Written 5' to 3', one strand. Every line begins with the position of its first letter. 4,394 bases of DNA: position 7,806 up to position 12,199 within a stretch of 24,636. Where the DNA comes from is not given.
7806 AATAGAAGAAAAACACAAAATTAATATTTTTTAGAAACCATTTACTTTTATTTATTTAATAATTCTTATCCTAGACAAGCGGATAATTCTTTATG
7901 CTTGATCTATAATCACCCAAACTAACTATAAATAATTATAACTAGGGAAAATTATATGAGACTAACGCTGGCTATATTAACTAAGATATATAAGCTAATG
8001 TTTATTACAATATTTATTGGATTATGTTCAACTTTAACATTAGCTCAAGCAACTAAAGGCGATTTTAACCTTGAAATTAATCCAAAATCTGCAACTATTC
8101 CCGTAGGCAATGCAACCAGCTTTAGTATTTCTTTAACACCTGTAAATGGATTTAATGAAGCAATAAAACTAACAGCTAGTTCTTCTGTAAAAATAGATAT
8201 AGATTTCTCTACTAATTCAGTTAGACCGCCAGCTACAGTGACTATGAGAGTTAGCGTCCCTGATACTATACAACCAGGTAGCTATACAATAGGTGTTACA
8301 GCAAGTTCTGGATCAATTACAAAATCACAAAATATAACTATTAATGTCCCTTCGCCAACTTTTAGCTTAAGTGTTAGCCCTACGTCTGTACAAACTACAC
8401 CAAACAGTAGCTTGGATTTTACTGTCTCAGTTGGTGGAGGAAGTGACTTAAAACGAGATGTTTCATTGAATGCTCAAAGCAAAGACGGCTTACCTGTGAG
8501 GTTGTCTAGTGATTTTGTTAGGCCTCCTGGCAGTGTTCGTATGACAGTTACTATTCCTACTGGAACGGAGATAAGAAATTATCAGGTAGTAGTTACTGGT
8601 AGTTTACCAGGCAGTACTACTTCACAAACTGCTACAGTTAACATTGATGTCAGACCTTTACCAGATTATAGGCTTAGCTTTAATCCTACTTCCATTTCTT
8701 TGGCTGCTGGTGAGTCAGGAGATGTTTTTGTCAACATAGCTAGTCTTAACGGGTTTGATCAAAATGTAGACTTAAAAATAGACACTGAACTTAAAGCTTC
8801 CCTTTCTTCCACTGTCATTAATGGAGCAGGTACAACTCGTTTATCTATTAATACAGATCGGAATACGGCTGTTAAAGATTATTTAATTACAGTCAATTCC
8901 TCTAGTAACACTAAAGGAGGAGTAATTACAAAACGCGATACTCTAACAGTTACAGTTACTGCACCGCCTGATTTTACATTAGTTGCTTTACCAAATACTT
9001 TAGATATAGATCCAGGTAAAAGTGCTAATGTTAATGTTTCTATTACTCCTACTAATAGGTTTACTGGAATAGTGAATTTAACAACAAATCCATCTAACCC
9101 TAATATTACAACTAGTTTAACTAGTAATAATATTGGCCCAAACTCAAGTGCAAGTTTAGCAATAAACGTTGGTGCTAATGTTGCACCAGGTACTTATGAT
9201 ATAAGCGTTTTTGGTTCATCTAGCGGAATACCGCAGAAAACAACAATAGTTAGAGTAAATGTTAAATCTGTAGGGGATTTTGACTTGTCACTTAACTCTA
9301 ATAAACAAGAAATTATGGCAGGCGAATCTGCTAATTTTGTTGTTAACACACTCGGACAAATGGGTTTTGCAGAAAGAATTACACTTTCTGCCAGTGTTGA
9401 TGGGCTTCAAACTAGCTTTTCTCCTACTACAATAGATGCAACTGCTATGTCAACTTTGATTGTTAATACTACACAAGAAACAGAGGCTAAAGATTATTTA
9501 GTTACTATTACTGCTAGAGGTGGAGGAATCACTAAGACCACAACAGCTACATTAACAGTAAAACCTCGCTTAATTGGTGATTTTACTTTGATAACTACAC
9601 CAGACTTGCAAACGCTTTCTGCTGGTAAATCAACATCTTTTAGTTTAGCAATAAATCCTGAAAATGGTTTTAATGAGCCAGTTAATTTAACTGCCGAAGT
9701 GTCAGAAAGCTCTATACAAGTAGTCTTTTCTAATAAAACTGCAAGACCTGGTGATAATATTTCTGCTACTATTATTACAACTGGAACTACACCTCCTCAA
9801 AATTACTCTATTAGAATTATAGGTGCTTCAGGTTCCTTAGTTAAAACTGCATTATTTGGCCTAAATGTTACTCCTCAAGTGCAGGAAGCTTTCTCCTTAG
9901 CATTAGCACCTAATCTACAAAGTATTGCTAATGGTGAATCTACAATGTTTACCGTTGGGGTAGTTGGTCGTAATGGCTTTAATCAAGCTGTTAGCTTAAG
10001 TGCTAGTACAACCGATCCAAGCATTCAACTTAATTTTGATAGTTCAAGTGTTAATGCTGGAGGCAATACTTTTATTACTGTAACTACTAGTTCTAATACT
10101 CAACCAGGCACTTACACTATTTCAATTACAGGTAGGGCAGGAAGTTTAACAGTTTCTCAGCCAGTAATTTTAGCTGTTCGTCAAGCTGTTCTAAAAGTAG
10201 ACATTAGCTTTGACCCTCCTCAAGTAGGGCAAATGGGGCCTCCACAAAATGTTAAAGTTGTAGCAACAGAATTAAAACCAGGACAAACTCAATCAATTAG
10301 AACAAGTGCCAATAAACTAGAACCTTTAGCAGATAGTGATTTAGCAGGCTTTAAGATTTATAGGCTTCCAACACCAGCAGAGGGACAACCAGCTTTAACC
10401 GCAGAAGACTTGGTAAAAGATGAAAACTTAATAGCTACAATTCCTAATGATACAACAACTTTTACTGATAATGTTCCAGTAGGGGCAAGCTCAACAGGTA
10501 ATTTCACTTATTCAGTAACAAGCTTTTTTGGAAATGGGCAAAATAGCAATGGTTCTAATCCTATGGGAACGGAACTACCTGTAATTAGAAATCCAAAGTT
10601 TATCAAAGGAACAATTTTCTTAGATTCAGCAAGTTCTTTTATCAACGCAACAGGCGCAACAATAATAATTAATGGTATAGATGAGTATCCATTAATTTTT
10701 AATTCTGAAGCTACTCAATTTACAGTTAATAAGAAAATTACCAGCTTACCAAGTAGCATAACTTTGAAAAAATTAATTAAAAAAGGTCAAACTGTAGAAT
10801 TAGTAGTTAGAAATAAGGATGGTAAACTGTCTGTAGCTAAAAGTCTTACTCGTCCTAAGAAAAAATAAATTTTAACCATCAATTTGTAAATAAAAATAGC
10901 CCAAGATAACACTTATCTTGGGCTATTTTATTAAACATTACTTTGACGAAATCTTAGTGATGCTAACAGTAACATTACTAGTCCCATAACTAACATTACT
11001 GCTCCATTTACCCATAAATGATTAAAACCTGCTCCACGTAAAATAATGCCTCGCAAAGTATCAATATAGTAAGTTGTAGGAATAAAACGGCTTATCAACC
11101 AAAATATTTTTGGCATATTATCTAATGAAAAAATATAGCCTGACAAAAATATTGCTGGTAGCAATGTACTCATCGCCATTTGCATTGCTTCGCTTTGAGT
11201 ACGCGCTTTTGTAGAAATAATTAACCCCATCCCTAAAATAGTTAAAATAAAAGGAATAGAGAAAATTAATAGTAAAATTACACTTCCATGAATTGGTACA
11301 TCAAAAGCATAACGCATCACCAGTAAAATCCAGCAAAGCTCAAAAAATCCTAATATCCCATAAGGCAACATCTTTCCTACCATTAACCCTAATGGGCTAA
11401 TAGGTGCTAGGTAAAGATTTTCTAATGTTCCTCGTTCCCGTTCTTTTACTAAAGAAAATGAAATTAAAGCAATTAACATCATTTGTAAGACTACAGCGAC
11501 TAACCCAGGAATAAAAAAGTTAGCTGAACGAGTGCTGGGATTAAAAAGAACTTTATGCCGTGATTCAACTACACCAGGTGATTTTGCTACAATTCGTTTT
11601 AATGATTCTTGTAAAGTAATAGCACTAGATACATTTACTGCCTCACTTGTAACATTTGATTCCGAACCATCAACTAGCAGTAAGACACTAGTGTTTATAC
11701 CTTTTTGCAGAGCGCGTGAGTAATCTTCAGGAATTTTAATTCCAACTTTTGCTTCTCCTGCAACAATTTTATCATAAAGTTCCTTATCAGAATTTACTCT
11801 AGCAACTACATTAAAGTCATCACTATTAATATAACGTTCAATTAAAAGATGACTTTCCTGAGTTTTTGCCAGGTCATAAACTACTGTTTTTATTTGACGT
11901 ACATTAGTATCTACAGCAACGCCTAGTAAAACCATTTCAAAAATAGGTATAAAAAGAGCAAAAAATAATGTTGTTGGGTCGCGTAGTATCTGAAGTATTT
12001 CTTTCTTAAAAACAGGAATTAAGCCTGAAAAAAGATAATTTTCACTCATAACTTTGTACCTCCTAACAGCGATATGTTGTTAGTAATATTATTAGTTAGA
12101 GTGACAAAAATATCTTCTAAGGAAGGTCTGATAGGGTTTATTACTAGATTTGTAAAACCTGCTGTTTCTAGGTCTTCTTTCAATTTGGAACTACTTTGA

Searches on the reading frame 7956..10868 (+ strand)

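Call 4: search_protein_families(library=pfam, proteins=[window:7956-10868:+])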
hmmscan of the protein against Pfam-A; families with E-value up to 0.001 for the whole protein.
window:7956-10868:+ (970 aa): 2 families
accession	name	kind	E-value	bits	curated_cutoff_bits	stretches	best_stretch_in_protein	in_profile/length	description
PF11797.14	WxLIP_HBD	-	2.6e-05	24.6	28.9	0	381-418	73-111/138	WxL Interacting Protein, host binding domain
PF23928.1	DUF7266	-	0.00067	19.8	27.6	0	90-161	66-135/145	Family of unknown function (DUF7266)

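Call 5: search_protein_families(library=ncbifam, proteins=[window:7956-10868:+])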
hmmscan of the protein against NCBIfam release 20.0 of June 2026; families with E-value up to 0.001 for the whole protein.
window:7956-10868:+ (970 aa): 1 family
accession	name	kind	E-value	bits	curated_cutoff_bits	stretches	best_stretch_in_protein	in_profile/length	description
NF058595.1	invert_tail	domain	2.2e-11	44.1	37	1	702-741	73-112/113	lipo-invert putative C-terminal anchoring domain-containing protein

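Call 71: search_protein_families(library=pfam, proteins=[window:7956-10868:+], max_evalue=1)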
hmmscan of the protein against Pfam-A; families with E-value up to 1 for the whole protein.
window:7956-10868:+ (970 aa): 13 families
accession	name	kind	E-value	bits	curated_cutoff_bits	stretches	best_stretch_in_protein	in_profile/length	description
PF11797.14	WxLIP_HBD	-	2.6e-05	24.6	28.9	1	381-418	73-111/138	WxL Interacting Protein, host binding domain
PF23928.1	DUF7266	-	0.00067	19.8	27.6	1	90-161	66-135/145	Family of unknown function (DUF7266)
PF22067.2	Cep192_D3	-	0.001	19.6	27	0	342-380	46-87/99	Cep192 domain 3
PF07703.20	A2M_BRD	-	0.0013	19.5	22.7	0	40-159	2-124/140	Alpha-2-macroglobulin bait region domain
PF13927.12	Ig_3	-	0.0031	18.4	30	0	688-730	2-42/78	Immunoglobulin domain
PF04465.17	DUF499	-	0.0041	15.4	23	1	32-130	801-896/1024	Protein of unknown function (DUF499)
PF01835.25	MG2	-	0.006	17.4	32.8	0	70-118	36-85/96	MG2 domain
PF10633.15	NPCBM_assoc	-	0.0074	16.9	24.4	0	93-117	52-76/78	NPCBM-associated, NEW3 domain of alpha-galactosidase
PF06280.18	fn3_5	-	0.015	16.4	27.6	1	303-368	18-83/112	Fn3-like domain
PF25458.1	INTS4_C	-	0.061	13.6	27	1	61-104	4-47/129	Integrator subunit 4 family C-terminal Ig-like domain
PF07718.18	Coatamer_beta_C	-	0.16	12.3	25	0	206-261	64-119/137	Coatomer beta C-terminal region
PF00821.23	PEPCK_GTP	-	0.45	9.7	23.8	0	500-573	6-74/357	Phosphoenolpyruvate carboxykinase C-terminal P-loop domain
PF14734.12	DUF4469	-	0.61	10.5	22.6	1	367-420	35-85/101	Domain of unknown function (DUF4469) with IG-like fold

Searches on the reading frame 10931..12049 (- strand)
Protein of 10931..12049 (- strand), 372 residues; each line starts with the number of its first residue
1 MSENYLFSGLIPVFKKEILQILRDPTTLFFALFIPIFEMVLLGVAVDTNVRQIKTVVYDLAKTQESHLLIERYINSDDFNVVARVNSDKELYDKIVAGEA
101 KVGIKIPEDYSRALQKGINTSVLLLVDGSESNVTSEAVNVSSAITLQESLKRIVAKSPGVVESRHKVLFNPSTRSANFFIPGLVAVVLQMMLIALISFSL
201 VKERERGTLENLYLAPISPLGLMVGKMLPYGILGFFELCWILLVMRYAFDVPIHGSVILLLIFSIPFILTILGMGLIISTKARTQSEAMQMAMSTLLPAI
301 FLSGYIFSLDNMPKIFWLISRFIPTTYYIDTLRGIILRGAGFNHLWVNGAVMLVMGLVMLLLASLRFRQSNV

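Call 4: search_protein_families(library=pfam, proteins=[window:10931-12049:-])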
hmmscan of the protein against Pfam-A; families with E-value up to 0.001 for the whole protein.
window:10931-12049:- (372 aa): 3 families
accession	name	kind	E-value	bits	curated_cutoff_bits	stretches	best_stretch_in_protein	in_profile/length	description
PF12698.13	ABC2_membrane_3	-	8e-50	170.3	31.6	1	27-364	3-346/347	ABC-2 family transporter protein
PF01061.29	ABC2_membrane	-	1.3e-25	90.7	26.9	1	175-336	46-210/211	ABC-2 type transporter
PF12679.13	ABC2_membrane_2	-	7.4e-16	58.7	27.2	1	12-370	2-281/283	ABC-2 family transporter protein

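Call 5: search_protein_families(library=ncbifam, proteins=[window:10931-12049:-])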
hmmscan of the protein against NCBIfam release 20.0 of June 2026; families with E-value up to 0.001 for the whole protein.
window:10931-12049:- (372 aa): 8 families
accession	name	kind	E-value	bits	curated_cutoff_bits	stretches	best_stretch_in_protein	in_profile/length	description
NF033858.1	ABC2_perm_RbbA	equivalog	7.7e-58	196.2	1050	1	11-368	543-905/909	ribosome-associated ATPase/putative transporter RbbA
NF038293.1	permease_SagH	equivalog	3.6e-19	68.8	450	1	11-369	2-369/370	SagH family ABC transporter permease subunit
TIGR01247.1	drrB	subfamily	3.6e-15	56.3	223.05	1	177-367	48-236/236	daunorubicin resistance ABC transporter membrane protein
TIGR00025.1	Mtu_efflux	paralog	9.4e-12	45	146.9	1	174-365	36-230/238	ABC transporter efflux protein, DrrB family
NF041647.1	ABC_perm_CPBP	equivalog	2.6e-10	39.7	435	1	12-371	7-396/636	ABC transporter permease subunit/CPBP intramembrane protease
NF011648.0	PRK15066.1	subfamily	2.3e-07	30.6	225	1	176-363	60-245/257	ABC transporter permease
TIGR03062.1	pip_yhgE_Cterm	subfamily_domain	5.9e-06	26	102.2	1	220-369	60-205/208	YhgE/Pip family protein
TIGR03861.1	phenyl_ABC_PedC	subfamily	8.4e-06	25.6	241.35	1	177-368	60-249/253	alcohol ABC transporter, permease protein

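Call 55: find_related_loci(query=window:10931-12049:-, collection=metagenome_contigs, flank=8000)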
Query window:10931-12049:- (372 aa) in metagenome_contigs; peptide patterns used: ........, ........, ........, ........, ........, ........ (x = any residue, [..] = any of these).
142 stretches matched a pattern; 4 encode a relative of the query (tblastn E <= 1e-3); 3 distinct loci.
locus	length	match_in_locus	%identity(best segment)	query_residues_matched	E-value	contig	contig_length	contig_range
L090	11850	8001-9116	86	1-372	0e+0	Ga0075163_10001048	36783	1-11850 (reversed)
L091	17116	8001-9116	100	1-372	0e+0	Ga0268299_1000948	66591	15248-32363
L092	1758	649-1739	48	6-369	4e-75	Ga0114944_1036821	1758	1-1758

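Call 56: find_homologous_proteins(query=window:10931-12049:-, max_evalue=1e-30)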
Query window:10931-12049:- (372 aa): 4162 proteins with E <= 1e-30 among 8000 candidates; the best 120 are listed.
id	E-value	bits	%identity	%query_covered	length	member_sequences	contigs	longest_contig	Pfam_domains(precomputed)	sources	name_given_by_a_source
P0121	6.3e-231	784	99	100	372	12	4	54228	PF12679.14,PF01061.30,PF12698.14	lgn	-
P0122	5.0e-208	709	87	100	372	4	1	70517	PF12679.14,PF01061.30,PF12698.14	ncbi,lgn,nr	ncbi:MAG: ABC transporter permease [Acidobacteria bacterium]|nr:ABC transporter permease [Acidobacte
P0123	2.8e-206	703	86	100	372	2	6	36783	PF12679.14,PF01061.30,PF12698.14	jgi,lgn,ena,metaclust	metaclust:\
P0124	2.9e-204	696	85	100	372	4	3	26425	PF12679.14,PF01061.30,PF12698.14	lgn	-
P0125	1.9e-168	578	69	99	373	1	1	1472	PF12679.14,PF01061.30,PF12698.14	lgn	-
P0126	1.8e-164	565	69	98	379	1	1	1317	PF12679.14,PF01061.30,PF12698.14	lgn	-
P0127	1.1e-160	553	68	97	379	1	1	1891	PF12679.14,PF01061.30,PF12698.14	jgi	jgi:ABC-2 type transport system permease protein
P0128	5.2e-160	551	68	99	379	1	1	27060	PF12679.14,PF01061.30,PF12698.14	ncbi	ncbi:MAG: ABC transporter permease [Acidobacteriota bacterium]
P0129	5.1e-154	531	65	100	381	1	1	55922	PF12679.14,PF01061.30,PF12698.14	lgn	-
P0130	6.4e-144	498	61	99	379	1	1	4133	PF12679.14,PF01061.30,PF12698.14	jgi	jgi:ABC-2 type transport system permease protein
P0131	3.9e-141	489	61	98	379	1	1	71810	PF12679.14,PF01061.30,PF12698.14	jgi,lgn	jgi:ABC-2 type transport system permease protein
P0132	2.2e-140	486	60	98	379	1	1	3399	PF12679.14,PF01061.30,PF12698.14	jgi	jgi:ABC-2 type transport system permease protein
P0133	2.0e-139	483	60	98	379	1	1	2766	PF12679.14,PF01061.30,PF12698.14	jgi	jgi:ABC-2 type transport system permease protein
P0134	3.1e-139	482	60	98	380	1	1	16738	PF12679.14,PF01061.30,PF12698.14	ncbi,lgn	-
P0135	1.7e-138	480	60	98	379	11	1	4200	PF12679.14,PF01061.30,PF12730.14,PF12698.14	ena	-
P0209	4.0e-131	456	57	98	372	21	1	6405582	PF12679.14,PF01061.30,PF12698.14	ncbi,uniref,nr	ncbi:ABC transporter permease [Terriglobus albidus]|uniref:ABC transporter permease n=1 Tax=Terriglo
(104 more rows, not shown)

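Call 57: find_encoding_contigs(protein=P0128, flank=7000, max_places=1)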
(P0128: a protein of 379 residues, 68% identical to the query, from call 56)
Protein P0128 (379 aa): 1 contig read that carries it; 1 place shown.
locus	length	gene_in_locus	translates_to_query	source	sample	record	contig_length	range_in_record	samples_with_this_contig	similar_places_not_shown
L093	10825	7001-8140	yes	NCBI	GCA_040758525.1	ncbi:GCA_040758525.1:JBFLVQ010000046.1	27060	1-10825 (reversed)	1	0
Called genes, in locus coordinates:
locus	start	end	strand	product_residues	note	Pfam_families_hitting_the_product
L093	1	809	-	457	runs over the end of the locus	PF00067:p450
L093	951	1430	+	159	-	-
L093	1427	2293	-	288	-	PF00561:Abhydrolase_1, PF12146:Hydrolase_4, PF12697:Abhydrolase_6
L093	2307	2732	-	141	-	-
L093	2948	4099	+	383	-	PF01370:Epimerase, PF07993:NAD_binding_4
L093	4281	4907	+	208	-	PF00440:TetR_N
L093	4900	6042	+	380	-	PF25917:BSH_RND (weak), PF25984:BSH_YknX (weak), PF25881:HH_YBHG, PF25876:HH_MFP_RND (weak), PF25954:Beta-barrel_RND_2, PF25990:Beta-barrel_YknX (weak)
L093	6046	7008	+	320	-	PF00005:ABC_tran, PF02463:SMC_N (faint), PF13476:AAA_23 (weak), PF13304:AAA_21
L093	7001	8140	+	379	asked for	PF12679:ABC2_membrane_2, PF12698:ABC2_membrane_3, PF01061:ABC2_membrane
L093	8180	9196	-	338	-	PF01522:Polysacc_deac_1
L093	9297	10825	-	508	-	PF05569:Peptidase_M56, PF01435:Peptidase_M48 (weak), PF01522:Polysacc_deac_1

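Call 58: find_encoding_contigs(protein=P0129, flank=7000, max_places=1)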
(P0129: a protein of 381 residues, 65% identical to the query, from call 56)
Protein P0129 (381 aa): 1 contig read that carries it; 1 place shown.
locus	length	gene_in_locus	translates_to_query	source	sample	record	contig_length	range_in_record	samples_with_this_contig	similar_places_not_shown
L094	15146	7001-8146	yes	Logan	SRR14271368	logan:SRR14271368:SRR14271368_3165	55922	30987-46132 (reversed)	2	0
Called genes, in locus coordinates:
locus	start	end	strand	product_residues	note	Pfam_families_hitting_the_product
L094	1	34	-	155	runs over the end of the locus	PF13673:Acetyltransf_10, PF00583:Acetyltransf_1, PF13508:Acetyltransf_7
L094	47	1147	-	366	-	PF00355:Rieske, PF00848:Ring_hydroxyl_A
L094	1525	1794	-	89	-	-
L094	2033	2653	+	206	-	PF00485:PRK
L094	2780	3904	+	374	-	PF08450:SGL (faint), PF25021:TEN_NHL (faint), PF01436:NHL (faint)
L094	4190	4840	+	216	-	PF00440:TetR_N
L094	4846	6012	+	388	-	PF25917:BSH_RND, PF25984:BSH_YknX (weak), PF25876:HH_MFP_RND (faint), PF25881:HH_YBHG, PF25954:Beta-barrel_RND_2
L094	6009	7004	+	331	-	PF00005:ABC_tran, PF02463:SMC_N (faint), PF13175:AAA_15 (faint), PF13476:AAA_23 (weak), PF13304:AAA_21 (weak)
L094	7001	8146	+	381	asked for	PF12679:ABC2_membrane_2, PF12698:ABC2_membrane_3, PF01061:ABC2_membrane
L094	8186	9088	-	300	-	-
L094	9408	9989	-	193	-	-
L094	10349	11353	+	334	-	PF04055:Radical_SAM, PF11946:DUF3463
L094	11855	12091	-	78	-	-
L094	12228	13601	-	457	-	PF03364:Polyketide_cyc (weak), PF01370:Epimerase, PF08338:DUF1731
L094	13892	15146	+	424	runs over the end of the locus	PF05977:MFS_3, PF07690:MFS_1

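Call 59: find_encoding_contigs(protein=P0209, flank=7000, max_places=1)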
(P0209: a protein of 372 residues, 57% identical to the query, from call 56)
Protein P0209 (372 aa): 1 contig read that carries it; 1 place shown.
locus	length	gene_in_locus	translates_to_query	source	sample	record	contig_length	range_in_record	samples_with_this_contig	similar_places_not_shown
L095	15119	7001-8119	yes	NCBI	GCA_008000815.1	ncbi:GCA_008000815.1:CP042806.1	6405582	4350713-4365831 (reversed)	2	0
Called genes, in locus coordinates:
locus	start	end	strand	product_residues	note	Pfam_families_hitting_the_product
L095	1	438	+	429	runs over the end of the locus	PF13378:MR_MLE_C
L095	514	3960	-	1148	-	PF13620:CarboxypepD_reg, PF13715:CarbopepD_reg_2, PF22904:NOMO1-like_2nd (weak), PF25183:OMP_b-brl_4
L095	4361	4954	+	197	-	PF00440:TetR_N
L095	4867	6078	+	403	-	PF25919:BSH_CusB (faint), PF00364:Biotin_lipoyl (faint), PF25917:BSH_RND, PF25984:BSH_YknX (faint), PF25881:HH_YBHG, PF25954:Beta-barrel_RND_2, PF25990:Beta-barrel_YknX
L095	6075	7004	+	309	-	PF13555:AAA_29 (weak), PF00005:ABC_tran, PF13476:AAA_23, PF13304:AAA_21 (weak)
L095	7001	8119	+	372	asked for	PF12679:ABC2_membrane_2, PF12698:ABC2_membrane_3, PF01061:ABC2_membrane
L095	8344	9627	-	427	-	PF17957:Big_7 (weak)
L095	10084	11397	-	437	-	-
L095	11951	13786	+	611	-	PF01839:FG-GAP (faint), PF13517:FG-GAP_3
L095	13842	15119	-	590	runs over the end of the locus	PF01839:FG-GAP (faint), PF13517:FG-GAP_3, PF17957:Big_7 (weak)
